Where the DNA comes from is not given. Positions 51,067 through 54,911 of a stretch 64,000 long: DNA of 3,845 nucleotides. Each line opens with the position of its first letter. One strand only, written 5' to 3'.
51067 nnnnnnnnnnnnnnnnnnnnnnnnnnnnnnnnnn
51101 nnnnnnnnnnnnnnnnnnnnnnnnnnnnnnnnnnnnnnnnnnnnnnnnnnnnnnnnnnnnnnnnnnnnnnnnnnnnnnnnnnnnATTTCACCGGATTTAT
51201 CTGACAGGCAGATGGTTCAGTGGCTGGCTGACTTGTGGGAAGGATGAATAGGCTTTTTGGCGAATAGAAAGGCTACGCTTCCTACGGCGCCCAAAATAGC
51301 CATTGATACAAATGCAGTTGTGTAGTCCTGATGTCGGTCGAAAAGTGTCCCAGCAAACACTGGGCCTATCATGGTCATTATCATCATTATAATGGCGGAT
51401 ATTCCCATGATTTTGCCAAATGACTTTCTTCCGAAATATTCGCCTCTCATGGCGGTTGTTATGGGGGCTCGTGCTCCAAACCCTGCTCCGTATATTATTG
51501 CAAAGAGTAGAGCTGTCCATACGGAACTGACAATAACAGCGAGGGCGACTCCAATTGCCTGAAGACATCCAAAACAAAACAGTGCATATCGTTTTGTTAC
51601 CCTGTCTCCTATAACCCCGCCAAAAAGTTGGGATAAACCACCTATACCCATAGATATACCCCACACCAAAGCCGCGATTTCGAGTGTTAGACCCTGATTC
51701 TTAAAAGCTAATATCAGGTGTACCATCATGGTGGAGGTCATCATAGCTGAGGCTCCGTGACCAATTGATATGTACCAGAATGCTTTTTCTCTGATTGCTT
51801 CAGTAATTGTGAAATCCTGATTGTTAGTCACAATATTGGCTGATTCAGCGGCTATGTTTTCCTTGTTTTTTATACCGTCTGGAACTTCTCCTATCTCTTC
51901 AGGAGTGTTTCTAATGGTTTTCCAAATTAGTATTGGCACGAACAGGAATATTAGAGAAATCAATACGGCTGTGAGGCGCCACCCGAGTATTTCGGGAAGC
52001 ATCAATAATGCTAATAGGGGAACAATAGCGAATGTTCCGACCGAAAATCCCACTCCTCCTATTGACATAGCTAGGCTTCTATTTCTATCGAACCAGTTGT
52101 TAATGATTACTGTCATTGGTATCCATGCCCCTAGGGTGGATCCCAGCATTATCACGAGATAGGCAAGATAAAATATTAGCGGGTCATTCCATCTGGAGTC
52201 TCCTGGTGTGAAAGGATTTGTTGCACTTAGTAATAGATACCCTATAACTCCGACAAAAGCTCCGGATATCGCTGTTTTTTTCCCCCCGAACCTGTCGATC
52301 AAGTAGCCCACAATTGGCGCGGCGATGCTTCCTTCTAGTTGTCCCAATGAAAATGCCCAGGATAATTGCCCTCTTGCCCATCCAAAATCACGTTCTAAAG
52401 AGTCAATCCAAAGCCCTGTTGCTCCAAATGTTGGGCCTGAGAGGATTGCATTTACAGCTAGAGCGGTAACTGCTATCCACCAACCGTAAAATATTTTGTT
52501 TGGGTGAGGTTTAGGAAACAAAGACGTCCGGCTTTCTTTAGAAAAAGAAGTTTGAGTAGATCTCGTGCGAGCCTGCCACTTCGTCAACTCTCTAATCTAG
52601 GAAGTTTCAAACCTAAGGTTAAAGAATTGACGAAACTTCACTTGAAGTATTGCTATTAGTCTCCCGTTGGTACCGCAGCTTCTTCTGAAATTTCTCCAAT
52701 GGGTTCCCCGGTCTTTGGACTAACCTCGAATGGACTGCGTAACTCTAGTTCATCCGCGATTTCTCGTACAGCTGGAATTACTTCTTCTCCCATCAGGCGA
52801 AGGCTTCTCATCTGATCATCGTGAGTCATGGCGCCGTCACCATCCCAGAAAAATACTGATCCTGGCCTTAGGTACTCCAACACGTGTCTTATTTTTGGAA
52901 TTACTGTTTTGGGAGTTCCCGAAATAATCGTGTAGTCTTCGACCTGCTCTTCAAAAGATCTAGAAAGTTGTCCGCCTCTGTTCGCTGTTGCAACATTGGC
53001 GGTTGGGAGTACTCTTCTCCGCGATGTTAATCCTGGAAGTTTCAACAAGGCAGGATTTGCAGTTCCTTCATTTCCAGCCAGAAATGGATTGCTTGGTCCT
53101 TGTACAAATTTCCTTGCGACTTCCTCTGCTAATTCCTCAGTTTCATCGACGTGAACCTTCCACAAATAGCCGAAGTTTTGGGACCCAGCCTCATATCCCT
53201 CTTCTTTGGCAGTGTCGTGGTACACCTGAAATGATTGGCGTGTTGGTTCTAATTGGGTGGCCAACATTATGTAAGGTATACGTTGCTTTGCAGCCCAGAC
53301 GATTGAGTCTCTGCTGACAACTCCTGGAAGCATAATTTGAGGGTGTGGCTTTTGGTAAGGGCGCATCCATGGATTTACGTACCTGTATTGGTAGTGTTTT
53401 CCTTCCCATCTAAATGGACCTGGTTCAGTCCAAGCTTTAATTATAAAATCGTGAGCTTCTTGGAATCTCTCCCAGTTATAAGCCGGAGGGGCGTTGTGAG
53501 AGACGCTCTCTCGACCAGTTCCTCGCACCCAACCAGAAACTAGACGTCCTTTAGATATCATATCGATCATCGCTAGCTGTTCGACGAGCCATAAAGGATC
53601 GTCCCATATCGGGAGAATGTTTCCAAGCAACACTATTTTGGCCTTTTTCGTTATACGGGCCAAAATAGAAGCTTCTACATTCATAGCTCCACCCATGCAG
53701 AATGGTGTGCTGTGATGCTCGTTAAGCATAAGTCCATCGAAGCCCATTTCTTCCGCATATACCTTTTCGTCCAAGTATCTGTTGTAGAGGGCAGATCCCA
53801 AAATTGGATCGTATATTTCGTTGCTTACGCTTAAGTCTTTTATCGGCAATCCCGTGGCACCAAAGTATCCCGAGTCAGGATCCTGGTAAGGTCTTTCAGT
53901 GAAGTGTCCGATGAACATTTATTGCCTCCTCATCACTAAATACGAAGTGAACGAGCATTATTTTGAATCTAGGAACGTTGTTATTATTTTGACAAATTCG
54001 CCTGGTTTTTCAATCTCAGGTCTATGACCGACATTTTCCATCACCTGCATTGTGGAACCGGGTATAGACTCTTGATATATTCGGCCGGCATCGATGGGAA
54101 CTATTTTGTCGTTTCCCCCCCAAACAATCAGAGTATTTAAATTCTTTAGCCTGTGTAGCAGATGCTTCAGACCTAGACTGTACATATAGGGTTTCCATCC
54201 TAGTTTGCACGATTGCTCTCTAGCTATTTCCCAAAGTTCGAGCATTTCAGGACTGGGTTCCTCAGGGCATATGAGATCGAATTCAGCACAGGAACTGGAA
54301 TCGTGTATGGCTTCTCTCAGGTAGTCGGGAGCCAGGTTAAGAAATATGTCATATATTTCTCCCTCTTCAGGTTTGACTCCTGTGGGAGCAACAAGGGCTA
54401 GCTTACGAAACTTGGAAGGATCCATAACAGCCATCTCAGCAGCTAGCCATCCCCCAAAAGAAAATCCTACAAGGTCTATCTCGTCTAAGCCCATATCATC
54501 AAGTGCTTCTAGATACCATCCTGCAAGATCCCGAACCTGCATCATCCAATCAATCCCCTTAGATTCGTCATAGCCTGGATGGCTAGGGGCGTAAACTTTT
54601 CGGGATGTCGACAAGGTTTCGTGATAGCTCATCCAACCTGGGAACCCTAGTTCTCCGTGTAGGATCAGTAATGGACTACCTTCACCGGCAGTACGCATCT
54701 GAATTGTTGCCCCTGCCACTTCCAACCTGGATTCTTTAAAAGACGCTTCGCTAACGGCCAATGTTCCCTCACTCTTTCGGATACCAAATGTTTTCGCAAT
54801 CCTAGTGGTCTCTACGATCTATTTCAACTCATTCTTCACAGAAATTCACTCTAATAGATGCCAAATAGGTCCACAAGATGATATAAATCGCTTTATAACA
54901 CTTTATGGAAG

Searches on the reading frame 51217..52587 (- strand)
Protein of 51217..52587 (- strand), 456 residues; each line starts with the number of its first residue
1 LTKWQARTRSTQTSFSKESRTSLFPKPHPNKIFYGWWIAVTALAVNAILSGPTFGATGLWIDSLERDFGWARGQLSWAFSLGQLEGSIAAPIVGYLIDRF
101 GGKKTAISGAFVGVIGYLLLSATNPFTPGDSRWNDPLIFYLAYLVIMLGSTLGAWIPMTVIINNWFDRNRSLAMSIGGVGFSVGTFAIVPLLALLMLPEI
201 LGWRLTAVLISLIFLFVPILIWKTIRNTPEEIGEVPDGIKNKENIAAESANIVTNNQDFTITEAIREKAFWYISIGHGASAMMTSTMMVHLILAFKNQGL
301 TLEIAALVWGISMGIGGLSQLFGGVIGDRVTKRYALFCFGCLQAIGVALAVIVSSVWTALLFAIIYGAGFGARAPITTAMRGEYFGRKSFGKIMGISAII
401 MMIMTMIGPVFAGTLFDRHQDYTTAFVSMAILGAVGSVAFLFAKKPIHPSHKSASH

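Call 3: search_protein_families(library=pfam, proteins=[window:51217-52587:-], max_evalue=0.01)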
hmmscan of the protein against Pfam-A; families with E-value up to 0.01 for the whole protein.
window:51217-52587:- (456 aa): 3 families
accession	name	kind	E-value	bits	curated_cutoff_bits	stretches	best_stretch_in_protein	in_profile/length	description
PF07690.21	MFS_1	-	3.9e-46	158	33.4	2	44-340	2-277/347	Major Facilitator Superfamily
PF13347.12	MFS_2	-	8.7e-10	38.1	27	2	72-159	258-337/427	MFS/sugar transport protein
PF12832.13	MFS_1_like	-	0.0028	17.2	25.2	0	287-441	18-174/373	MFS_1 like family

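Call 4: search_protein_families(library=ncbifam, proteins=[window:51217-52587:-], max_evalue=0.01)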
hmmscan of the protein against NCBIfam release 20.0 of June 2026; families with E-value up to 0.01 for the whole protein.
window:51217-52587:- (456 aa): 16 families
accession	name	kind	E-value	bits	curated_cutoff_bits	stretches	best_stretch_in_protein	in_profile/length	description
NF049980.1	SfMCT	equivalog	1.1e-32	113.1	320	1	36-432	2-378/378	L-lactate MFS transporter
NF038246.1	bile_salt_MFS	equivalog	9.2e-29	100.5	400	1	34-447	2-407/408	conjugated bile salt MFS transporter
TIGR00890.1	2A0111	subfamily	9.9e-21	74.1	374.85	1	36-417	2-356/377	oxalate/formate antiport family MFS transporter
TIGR04259.1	oxa_formateAnti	equivalog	9.3e-16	57.7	335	1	36-452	2-400/405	oxalate/formate MFS antiporter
TIGR00881.1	2A0104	subfamily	1e-14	54.4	407.75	2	67-283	24-231/379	phosphoglycerate transporter protein PgtP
TIGR00892.1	2A0113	subfamily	5.5e-14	51.7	586.1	1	35-442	15-418/455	monocarboxylate transporter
NF033733.1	MFS_ArsK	equivalog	6.1e-13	48.3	400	1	39-441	4-382/388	arsenite efflux MFS transporter ArsK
TIGR00897.2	2A0118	subfamily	2.6e-08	33.2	375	2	76-221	260-397/401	RbtT/DalT/CsbX family MFS transporter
TIGR00880.1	2_A_01_02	superfamily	3.9e-07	30.3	131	2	316-442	7-136/141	multidrug resistance protein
NF008586.0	PRK11551.1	equivalog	1.4e-05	24.3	410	1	42-441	19-393/406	3-(3-hydroxy-phenyl)propionate transporter MhpT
TIGR00895.1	2A0115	subfamily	1.6e-05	24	418.55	1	36-227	15-194/398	aromatic acid/H+ symport family MFS transporter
TIGR00900.1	2A0121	subfamily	0.00012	21.6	319.6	1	279-443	13-176/364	H+ Antiporter protein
NF008654.0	PRK11652.1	equivalog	0.00036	19.5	479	1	316-446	57-186/397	multidrug efflux MFS transporter EmrD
NF053813.1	MFS_TcaB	equivalog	0.00036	19.4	475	1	317-436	55-173/396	putative multidrug effflux MFS transporter TcaB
TIGR00710.1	efflux_Bcr_CflA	subfamily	0.00094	18.7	200.9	1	317-448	54-184/385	Bcr/CflA family efflux MFS transporter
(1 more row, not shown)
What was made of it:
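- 51217..52587 (-): MFS transporter related to the oxalate/formate-antiporter and monocarboxylate-transporter families, 68 nt downstream of the LLM on the - strand. NCBIfam: L-lactate MFS SfMCT 113 bits, OFA family TIGR00890 74 bits, OxlT 58 bits, all below cut-off (call 4).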

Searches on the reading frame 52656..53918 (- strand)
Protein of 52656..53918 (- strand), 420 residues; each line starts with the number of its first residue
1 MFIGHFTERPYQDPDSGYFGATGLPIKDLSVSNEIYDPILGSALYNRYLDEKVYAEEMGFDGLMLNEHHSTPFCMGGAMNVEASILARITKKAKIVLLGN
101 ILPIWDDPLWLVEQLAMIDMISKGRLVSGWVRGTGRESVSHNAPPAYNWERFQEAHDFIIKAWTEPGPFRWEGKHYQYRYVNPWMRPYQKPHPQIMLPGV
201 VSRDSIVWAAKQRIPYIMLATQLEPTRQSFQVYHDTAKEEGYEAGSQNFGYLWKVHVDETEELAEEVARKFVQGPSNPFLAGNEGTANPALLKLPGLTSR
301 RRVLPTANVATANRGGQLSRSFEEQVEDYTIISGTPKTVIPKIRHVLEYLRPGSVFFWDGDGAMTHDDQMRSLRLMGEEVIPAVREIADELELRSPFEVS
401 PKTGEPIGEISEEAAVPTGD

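Call 3: search_protein_families(library=pfam, proteins=[window:52656-53918:-], max_evalue=0.01)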
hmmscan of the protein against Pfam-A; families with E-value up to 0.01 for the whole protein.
window:52656-53918:- (420 aa): 1 family
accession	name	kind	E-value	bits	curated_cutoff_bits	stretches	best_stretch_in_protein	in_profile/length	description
PF00296.26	Bac_luciferase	-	4.5e-29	102.2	27.9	1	49-345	26-306/314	Luciferase-like monooxygenase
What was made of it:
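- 52656..53918 (-): Module B: 420-aa luciferase-like (LLM) flavin-dependent oxidoreductase, the conserved partner of the halogenase-like gene. Pfam Bac_luciferase (call 3).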

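Call 4: search_protein_families(library=ncbifam, proteins=[window:52656-53918:-], max_evalue=0.01)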
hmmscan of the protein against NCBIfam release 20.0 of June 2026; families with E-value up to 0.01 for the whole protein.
window:52656-53918:- (420 aa): 16 families
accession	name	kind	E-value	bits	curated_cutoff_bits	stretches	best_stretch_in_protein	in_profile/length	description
NF052254.1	luciferase_Alph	exception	5.2e-19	68.7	600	1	46-273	22-247/354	luciferase subunit alpha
TIGR03858.1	LLM_2I7G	subfamily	1.3e-18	67.1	462.25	2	47-267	27-247/337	Atu2307/SP_0267 family LLM class monooxygenase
TIGR03619.1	F420_Rv2161c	subfamily_domain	1.1e-12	48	166.9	1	54-248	6-213/247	TIGR03619 family F420-dependent LLM class oxidoreductase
TIGR03560.1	F420_Rv1855c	subfamily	8.8e-12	45.3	231.4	1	44-242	11-217/227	TIGR03560 family F420-dependent LLM class oxidoreductase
NF052255.1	luciferase_Beta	exception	3.8e-11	42.6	500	1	51-273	27-250/325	luciferase subunit beta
TIGR04021.1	LLM_DMSO2_sfnG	equivalog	7.2e-11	42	382.95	1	54-273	36-254/350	dimethylsulfone monooxygenase SfnG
TIGR04020.1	seco_metab_LLM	subfamily_domain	3.7e-10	39.4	244.45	1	45-270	18-244/341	MupA/Atu3671 family FMN-dependent luciferase-like monooxygenase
TIGR03565.1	alk_sulf_monoox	equivalog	8e-10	38.3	518.2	1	54-273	35-245/346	FMNH2-dependent alkanesulfonate monooxygenase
TIGR04036.1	LLM_CE1758_fam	subfamily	1.3e-09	37.4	479.1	1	53-133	35-113/355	CE1758 family FMN-dependent luciferase-like monooxygenase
NF001939.1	PRK00719.1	subfamily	1.1e-08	34.3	510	1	54-273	35-245/373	alkanesulfonate monooxygenase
TIGR04027.1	LLM_KPN_01858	hypoth_equivalog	4.2e-07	29.2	412.9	1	47-164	21-139/326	putative FMN-dependent luciferase-like monooxygenase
TIGR03571.1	lucif_BA3436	subfamily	7.5e-06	25.4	303.9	1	82-244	72-232/304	TIGR03571 family LLM class oxidoreductase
TIGR03558.1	oxido_grp_1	subfamily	1.8e-05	24.1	166.95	1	55-270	29-237/325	MsnO8 family LLM class oxidoreductase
TIGR03617.1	F420_MSMEG_2256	subfamily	0.00013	21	278.15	1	55-197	4-144/318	TIGR03617 family F420-dependent LLM class oxidoreductase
NF007802.0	PRK10508.1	equivalog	0.002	17.2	540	1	45-137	26-117/335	luciferase-like monooxygenase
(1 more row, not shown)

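Call 60: search_solved_structures(query=window:52656-53918:-, max_evalue=0.001)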
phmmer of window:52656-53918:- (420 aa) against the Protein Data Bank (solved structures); distinct sequences matched with E-value up to 0.001: 13.
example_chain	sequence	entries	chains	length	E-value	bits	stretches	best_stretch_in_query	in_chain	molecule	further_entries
8cbb_A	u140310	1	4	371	6.1e-19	71.4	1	54-272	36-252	Alkanal monooxygenase alpha chain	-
7bip_A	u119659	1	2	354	1.3e-16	63.8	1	54-382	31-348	Luciferase-like monooxygenase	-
1brl_B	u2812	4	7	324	1.8e-11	46.8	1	46-264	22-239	BACTERIAL LUCIFERASE | BETA2 LUCIFERASE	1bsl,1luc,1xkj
3fgc_B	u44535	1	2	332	1.9e-11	46.7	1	46-264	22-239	Alkanal monooxygenase beta chain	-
2i7g_A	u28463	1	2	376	1.6e-09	40.4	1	46-245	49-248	Monooxygenase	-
1brl_A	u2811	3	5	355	1.8e-08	36.9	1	54-272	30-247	BACTERIAL LUCIFERASE | Alkanal monooxygenase alpha chain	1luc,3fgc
6ket_A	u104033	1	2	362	2.4e-05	26.7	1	44-270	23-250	PuwE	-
7jv3_A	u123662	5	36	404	7.6e-05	25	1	57-277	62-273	Alkanesulfonate monooxygenase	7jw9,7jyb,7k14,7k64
7oh2_A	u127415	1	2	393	9e-05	24.8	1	95-272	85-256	Alkanesulfonate monooxygenase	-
7olf_A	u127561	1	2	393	0.00021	23.6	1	107-272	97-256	Methanesulfonate sulfonatase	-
6fri_A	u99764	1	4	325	0.00043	22.5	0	55-274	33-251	Alkanal monooxygenase beta chain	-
8t0u_A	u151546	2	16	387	0.0007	21.8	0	88-212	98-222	FMNH(2)-dependent dimethylsulfone monooxygenase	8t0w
8k74_A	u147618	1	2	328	0.00092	21.4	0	45-133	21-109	Alkanal monooxygenase alpha chain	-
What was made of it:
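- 52656..53918 (-): Best PDB hit is luciferase alpha at 71 bits (call 60).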

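Call 66: find_homologous_proteins(query=window:52656-53918:-, max_evalue=1e-30)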
Query window:52656-53918:- (420 aa): 4097 proteins with E <= 1e-30 among 8000 candidates; the best 120 are listed.
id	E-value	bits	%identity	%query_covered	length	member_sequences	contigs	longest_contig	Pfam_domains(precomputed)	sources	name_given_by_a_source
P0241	5.6e-286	966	99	100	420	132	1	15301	PF00296.27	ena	-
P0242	2.4e-284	961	98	100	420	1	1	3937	PF00296.27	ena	-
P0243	2.8e-283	957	97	100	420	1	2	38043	PF00296.27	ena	-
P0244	3.3e-283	957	97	100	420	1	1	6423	PF00296.27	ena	-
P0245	4.8e-283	957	97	100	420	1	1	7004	PF00296.27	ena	-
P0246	1.6e-268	909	91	100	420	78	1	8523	PF00296.27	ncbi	-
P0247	4.9e-268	907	92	100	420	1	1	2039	PF00296.27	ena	-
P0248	5.2e-267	904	91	100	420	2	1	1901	PF00296.27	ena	-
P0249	1.0e-259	880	91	97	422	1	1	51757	PF00296.27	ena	-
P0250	2.3e-258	875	90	97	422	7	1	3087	PF00296.27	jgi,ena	-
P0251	8.4e-253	857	86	100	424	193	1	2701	PF00296.27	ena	-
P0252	6.4e-251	851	85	99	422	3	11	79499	PF00296.27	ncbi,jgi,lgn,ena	-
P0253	8.4e-247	837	84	99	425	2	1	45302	PF00296.27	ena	-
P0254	2.0e-246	836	84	99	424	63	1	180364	PF00296.27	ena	-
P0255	4.9e-246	835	84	99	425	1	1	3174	PF00296.27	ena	-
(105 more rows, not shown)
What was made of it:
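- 52656..53918 (-): More than 4000 homologues, the best 120 all at 79% identity or more (call 66).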

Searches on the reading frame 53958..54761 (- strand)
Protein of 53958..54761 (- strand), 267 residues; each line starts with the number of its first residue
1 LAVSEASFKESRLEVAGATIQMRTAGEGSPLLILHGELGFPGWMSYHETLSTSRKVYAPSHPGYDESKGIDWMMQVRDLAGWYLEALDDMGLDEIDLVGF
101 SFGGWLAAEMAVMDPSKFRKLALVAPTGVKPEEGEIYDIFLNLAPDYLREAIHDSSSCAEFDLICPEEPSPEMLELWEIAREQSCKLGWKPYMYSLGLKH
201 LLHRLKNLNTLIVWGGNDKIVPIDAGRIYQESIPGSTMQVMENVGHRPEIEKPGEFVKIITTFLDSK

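Call 3: search_protein_families(library=pfam, proteins=[window:53958-54761:-], max_evalue=0.01)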
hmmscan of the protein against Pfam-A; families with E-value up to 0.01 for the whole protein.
window:53958-54761:- (267 aa): 3 families
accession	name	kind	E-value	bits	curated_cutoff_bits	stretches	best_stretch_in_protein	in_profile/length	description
PF00561.26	Abhydrolase_1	-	3.3e-22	79.8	25.8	2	30-150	2-126/245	alpha/beta hydrolase fold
PF12697.13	Abhydrolase_6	-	2.9e-15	58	26.3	1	31-258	1-216/217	Alpha/beta hydrolase family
PF12146.15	Hydrolase_4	-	1.9e-06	27.8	27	1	72-251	55-237/239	Serine aminopeptidase, S33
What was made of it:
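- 53958..54761 (-): Module B: alpha/beta hydrolase (267 aa) resembling meta-cleavage-product hydrolases, divergent from the CoA-transferase gene. Pfam Abhydrolase_1 and Abhydrolase_6 (call 3).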

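Call 4: search_protein_families(library=ncbifam, proteins=[window:53958-54761:-], max_evalue=0.01)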
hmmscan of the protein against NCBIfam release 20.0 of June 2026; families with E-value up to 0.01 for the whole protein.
window:53958-54761:- (267 aa): 30 families (the best 25 are shown)
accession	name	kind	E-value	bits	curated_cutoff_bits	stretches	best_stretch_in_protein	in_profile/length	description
NF011457.0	PRK14875.1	equivalog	1.4e-25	90.1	307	2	9-132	111-237/372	acetoin dehydrogenase dihydrolipoyllysine-residue acetyltransferase subunit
NF045632.1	hydroxlase_HsaD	equivalog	1.1e-19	70.5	400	2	14-129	18-140/290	4,5:9,10-diseco-3-hydroxy-5,9,17-trioxoandrosta-1(10),2-diene-4-oate hydrolase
NF051488.1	bifunc_PcaDC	exception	1.2e-19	70.7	390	2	20-126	2-111/375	bifunctional 3-oxoadipate enol-lactonase/4-carboxymuconolactone decarboxylase PcaDC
TIGR02427.1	protocat_pcaD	equivalog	2.6e-16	59.8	255.85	2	24-125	8-111/251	3-oxoadipate enol-lactonase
NF050089.1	i_nPHAscl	equivalog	1.2e-15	57.3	300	2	17-129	6-120/288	intracellular short-chain-length polyhydroxyalkanoate depolymerase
TIGR03343.1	biphenyl_bphD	equivalog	1.7e-13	50.4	462.15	2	201-264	218-280/282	2-hydroxy-6-oxo-6-phenylhexa-2,4-dienoate hydrolase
NF052614.1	AB_fold_OlsI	equivalog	7.6e-13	48.6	385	2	199-266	190-257/272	ornithine lipid biosynthesis O-acyltransferase OlsI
NF051487.1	bifunc_PcaCD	exception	1.4e-12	47.5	430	2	205-265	350-412/413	bifunctional 4-carboxymuconolactone decarboxylase/3-oxoadipate enol-lactonase PcaCD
TIGR01738.1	bioH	equivalog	1.2e-11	44.8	206.95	2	33-127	9-99/245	pimeloyl-ACP methyl ester esterase BioH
TIGR03695.1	menH_SHCHC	equivalog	1.6e-10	40.9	208.55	2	29-125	3-103/252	2-succinyl-6-hydroxy-2,4-cyclohexadiene-1-carboxylate synthase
TIGR01250.1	pro_imino_pep_2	subfamily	6.5e-10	39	167.65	1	208-264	232-287/288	proline iminopeptidase-family hydrolase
NF052610.1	macro_16_ester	equivalog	6.7e-10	38.8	420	2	75-133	76-134/281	alpha/beta fold macrolide esterase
TIGR03611.1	RutD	equivalog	6e-09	35.6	238.5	2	200-266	192-257/258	pyrimidine utilization protein D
NF007674.0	PRK10349.1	equivalog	1.6e-08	34.5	449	1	20-126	4-107/256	pimeloyl-ACP methyl ester esterase BioH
NF002938.0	PRK03592.1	equivalog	3e-08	33.4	241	1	4-132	6-134/298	haloalkane dehalogenase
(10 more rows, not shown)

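Call 61: search_solved_structures(query=window:53958-54761:-, max_evalue=1e-8)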
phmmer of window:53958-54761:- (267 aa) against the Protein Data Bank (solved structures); distinct sequences matched with E-value up to 1e-8: 24.
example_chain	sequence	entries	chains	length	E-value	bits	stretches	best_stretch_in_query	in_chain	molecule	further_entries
5jz9_A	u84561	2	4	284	2.8e-13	52.9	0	23-129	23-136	4,5:9,10-diseco-3-hydroxy-5,9,17-trioxoandrosta-1(10),2-diene-4-oate hydrolase | 2-hydroxy-6-oxo-6-phenylhexa-2,4-dienoate hydrolase BphD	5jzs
7zjt_A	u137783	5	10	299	3e-13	52.8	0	22-129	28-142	4,5:9,10-diseco-3-hydroxy-5,9,17-trioxoandrosta-1(10),2-diene-4-oate hydrolase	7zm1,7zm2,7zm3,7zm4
2vf2_A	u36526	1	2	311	3.6e-13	52.6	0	22-129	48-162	2-HYDROXY-6-OXO-6-PHENYLHEXA-2,4-DIENOATE HYDROLASE BPHD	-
5jzb_A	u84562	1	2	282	3.8e-13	52.5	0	23-129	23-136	4,5:9,10-diseco-3-hydroxy-5,9,17-trioxoandrosta-1(10),2-diene-4-oate hydrolase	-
2og1_A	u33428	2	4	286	6.8e-13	51.6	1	19-264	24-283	2-hydroxy-6-oxo-6-phenylhexa-2,4-dienoate hydrolase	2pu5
2wud_A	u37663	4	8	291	7.2e-13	51.6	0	22-129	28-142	2-HYDROXY-6-OXO-6-PHENYLHEXA-2,4-DIENOATE HYDROLASE BPHD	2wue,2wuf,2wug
3bdi_A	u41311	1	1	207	1.3e-12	50.7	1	208-264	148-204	Uncharacterized protein Ta0194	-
2puh_A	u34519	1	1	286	1.8e-12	50.3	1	19-264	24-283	2-hydroxy-6-oxo-6-phenylhexa-2,4-dienoate hydrolase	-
2rht_A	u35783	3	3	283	1.8e-12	50.3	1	19-264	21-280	2-hydroxy-6-oxo-6-phenylhexa-2,4-dienoate hydrolase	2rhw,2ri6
6i8w_A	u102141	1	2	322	1.8e-12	50.2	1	10-265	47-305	Alpha/beta fold hydrolase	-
3v1k_A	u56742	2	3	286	8.9e-12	48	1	19-264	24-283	2-hydroxy-6-oxo-6-phenylhexa-2,4-dienoate hydrolase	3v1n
8ynv_A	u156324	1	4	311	9.4e-12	47.9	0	17-130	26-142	poly(3-hydroxybutyrate) depolymerase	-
10xn_A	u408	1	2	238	1.6e-11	47.2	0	29-142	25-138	Triacylglycerol lipase related protein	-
9ijk_A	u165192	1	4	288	1.8e-11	47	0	208-264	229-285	2-hydroxy-6-oxononadienedioate/2-hydroxy-6-oxononatrienedioate hydrolase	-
1u2e_A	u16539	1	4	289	1.8e-11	47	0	208-264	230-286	2-hydroxy-6-ketonona-2,4-dienedioic acid hydrolase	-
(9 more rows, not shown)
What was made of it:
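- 53958..54761 (-): Best PDB hits are HsaD and BphD, about 52 bits (call 61).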
